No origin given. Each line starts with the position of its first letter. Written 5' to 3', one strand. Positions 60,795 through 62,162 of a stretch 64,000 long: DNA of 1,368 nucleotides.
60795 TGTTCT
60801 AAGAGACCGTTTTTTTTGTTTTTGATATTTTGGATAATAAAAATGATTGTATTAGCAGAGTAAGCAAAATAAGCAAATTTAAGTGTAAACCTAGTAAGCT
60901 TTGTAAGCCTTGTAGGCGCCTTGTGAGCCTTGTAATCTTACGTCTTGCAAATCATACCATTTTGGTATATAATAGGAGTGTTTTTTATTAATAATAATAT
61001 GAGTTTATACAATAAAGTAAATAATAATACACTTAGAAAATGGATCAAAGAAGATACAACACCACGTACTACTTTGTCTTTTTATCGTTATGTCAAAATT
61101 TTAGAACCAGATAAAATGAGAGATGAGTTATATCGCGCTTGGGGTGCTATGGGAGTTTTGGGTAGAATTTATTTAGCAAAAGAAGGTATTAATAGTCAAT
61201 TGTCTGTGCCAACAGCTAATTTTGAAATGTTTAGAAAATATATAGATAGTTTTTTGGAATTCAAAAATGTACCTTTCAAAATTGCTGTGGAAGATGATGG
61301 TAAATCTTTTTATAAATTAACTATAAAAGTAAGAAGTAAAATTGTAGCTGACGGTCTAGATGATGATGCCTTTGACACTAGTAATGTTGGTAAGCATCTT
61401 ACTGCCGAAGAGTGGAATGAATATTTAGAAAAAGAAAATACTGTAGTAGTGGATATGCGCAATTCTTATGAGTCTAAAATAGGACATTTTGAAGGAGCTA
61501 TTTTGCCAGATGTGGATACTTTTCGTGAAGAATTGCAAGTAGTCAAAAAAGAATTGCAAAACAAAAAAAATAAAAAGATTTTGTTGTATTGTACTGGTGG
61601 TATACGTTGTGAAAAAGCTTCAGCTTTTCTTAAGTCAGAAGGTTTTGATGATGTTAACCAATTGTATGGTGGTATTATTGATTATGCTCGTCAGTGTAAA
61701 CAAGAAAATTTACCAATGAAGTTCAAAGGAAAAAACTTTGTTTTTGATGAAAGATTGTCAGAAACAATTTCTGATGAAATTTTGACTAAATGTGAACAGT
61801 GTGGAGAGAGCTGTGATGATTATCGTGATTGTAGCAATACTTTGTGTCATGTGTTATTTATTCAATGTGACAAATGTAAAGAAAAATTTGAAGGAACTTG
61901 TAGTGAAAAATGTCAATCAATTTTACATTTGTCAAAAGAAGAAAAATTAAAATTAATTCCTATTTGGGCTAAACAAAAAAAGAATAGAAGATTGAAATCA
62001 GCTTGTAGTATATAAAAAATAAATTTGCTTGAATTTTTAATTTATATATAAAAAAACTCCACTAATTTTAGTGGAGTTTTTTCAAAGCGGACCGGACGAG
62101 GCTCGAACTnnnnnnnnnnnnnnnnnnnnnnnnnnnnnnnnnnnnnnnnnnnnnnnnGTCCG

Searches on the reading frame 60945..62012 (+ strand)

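Call 44: search_protein_families(library=pfam, proteins=[window:60945-62012:+], max_evalue=0.00001)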
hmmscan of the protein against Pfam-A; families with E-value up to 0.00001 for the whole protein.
window:60945-62012:+ (356 aa): 3 families
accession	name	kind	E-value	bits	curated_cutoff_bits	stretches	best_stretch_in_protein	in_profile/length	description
PF17773.7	UPF0176_N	-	4.6e-23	81.9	26.2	1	42-133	2-92/92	UPF0176 acylphosphatase like domain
PF12368.13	Rhodanese_C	-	2.9e-20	72.8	26.9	1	261-324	1-66/66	Rhodanase C-terminal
PF00581.25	Rhodanese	-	3e-11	44.1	22.2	1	153-247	1-99/102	Rhodanese-like domain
